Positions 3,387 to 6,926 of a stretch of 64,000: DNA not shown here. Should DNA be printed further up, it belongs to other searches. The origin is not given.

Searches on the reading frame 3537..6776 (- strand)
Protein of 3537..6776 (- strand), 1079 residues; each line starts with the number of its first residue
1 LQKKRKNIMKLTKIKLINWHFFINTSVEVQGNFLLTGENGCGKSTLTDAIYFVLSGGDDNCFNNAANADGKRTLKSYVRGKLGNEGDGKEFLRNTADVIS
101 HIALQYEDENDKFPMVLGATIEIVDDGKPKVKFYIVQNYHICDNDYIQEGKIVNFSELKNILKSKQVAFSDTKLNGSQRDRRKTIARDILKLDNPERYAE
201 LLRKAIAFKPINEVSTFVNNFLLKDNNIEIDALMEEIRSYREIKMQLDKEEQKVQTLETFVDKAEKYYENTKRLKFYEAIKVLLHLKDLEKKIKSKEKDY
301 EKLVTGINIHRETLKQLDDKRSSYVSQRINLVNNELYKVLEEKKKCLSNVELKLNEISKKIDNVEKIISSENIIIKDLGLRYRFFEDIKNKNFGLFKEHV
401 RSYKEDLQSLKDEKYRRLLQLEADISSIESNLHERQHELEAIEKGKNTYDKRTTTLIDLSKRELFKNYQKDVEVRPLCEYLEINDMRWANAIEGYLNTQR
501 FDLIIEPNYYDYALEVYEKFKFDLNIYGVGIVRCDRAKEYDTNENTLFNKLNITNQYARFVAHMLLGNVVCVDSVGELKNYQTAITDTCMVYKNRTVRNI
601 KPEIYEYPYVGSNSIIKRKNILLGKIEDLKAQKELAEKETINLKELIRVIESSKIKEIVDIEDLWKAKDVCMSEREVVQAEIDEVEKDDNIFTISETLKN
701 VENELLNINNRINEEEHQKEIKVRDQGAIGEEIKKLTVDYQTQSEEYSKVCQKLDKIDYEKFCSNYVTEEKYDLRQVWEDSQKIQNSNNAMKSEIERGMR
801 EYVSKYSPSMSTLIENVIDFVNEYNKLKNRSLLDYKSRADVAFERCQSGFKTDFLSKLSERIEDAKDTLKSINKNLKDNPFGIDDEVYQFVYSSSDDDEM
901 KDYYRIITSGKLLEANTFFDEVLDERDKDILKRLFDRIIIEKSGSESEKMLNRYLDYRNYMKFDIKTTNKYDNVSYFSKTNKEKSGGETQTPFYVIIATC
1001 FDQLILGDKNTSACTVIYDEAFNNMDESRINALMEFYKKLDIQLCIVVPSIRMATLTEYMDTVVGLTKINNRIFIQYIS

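Call 5: search_protein_families(library=pfam, proteins=[window:3537-6776:-], max_evalue=0.01)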
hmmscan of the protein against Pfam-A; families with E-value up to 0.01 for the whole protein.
window:3537-6776:- (1079 aa): 8 families
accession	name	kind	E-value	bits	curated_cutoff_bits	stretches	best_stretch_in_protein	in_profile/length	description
PF13558.12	SbcC_Walker_B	-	2.9e-20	72.8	27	1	953-1038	2-89/90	SbcC/RAD50-like, Walker B motif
PF13555.12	AAA_29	-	1.2e-16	60.7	27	1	11-68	1-60/61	P-loop containing region of AAA domain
PF02463.25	SMC_N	-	2.7e-10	40.5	40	2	27-55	20-49/220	RecF/RecN/SMC N terminal domain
PF13476.12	AAA_23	-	3e-06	28.4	27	1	13-301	1-201/201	AAA domain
PF21861.2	RepB_C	-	0.00063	20.1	27.3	0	813-836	7-30/58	Replication protein RepB, C-terminal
PF13175.12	AAA_15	-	0.0013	18.9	32.1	1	9-312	1-270/374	AAA ATPase domain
PF13304.12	AAA_21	-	0.0035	17.9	27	1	35-108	4-76/304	AAA domain, putative AbiEii toxin, Type IV TA system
PF00005.33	ABC_tran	-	0.0075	17.3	25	1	26-55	7-36/137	ABC transporter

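Call 6: search_protein_families(library=ncbifam, proteins=[window:3537-6776:-], max_evalue=0.01)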
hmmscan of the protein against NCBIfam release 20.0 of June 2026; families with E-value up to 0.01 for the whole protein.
window:3537-6776:- (1079 aa): 8 families
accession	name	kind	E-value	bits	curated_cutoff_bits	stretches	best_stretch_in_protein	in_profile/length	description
TIGR02168.1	SMC_prok_B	equivalog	7.8e-11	40.5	567.35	1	224-874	291-924/1181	chromosome segregation protein SMC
TIGR02680.1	TIGR02680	hypoth_equivalog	2.3e-09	35.6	462.85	2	30-351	24-343/1356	TIGR02680 family protein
NF045780.1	TrlF_fam_ATP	equivalog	3.8e-05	22.6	350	1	37-514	316-807/944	TrlF family AAA-like ATPase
NF003034.1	PRK03918.1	equivalog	0.00077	17.5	700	0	9-76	1-69/878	DNA double-strand break repair ATPase Rad50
TIGR00611.2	recf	equivalog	0.00084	18.6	172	1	11-56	1-47/339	DNA replication/repair protein RecF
NF002981.0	PRK03695.1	equivalog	0.0016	17.8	281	0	7-56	3-52/253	vitamin B12 ABC transporter ATP-binding protein BtuD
TIGR03185.1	DNA_S_dndD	equivalog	0.0044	15.5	245.85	1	34-70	32-68/650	DNA sulfur modification protein DndD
NF047739.1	antiphage_MADS3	equivalog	0.0055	15.9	420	1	11-53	2-44/427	methylation-associated defense system AAA family ATPase MAD3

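Call 7: search_protein_families(library=padloc, proteins=[window:3537-6776:-], max_evalue=0.01)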
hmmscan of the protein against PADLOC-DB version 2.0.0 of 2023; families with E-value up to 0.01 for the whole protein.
window:3537-6776:- (1079 aa): 25 families
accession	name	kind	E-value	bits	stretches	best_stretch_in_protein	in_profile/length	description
PDLC00519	JetC1|JetC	-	2.7e-242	805.4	1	10-1078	3-1085/1097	DUF3584 domain; MukB-like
PDLC00505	JetC1|JetC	-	2.5e-105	351.7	1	6-1078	4-1104/1118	DUF3584 domain; MukB-like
PDLC00503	JetC1|JetC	-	4.8e-86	287.9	1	10-1067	3-1103/1146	DUF3584 domain; MukB-like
PDLC00504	JetC1|JetC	-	8.7e-84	280.4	1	9-1077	2-1113/1144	DUF3584 domain; MukB-like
PDLC00513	JetC1|JetC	-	2.9e-83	278.6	1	10-1073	3-1097/1140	DUF3584 domain; MukB-like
PDLC00508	JetC1|JetC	-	6.2e-83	277.6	1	9-1072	2-1092/1106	DUF3584 domain; MukB-like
PDLC00516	JetC1|JetC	-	1.3e-75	253.3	1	10-1049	3-1064/1098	DUF3584 domain; MukB-like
PDLC00510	JetC1|JetC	-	3e-71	238.6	1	16-1064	3-1057/1093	DUF3584 domain; MukB-like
PDLC00507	JetC1|JetC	-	3.5e-66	222.4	2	405-1061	474-1150/1215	DUF3584 domain; MukB-like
PDLC00506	JetC1|JetC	-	1.5e-64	216.6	2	10-720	3-732/1149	DUF3584 domain; MukB-like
PDLC00515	JetC1|JetC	-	1.5e-55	186.9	3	623-1071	755-1165/1212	DUF3584 domain; MukB-like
PDLC00518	JetC1|JetC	-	3.8e-55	185.3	1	8-1067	15-1084/1112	DUF3584 domain; MukB-like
PDLC00512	JetC1|JetC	-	7.6e-52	174.6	1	9-1063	18-1092/1123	DUF3584 domain; MukB-like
PDLC00511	JetC1|JetC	-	2.4e-34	116.5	1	5-1058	12-1064/1108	DUF3584 domain; MukB-like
PDLC00517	JetC1|JetC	-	4.6e-28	96.1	2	231-1068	256-1100/1119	DUF3584 domain; MukB-like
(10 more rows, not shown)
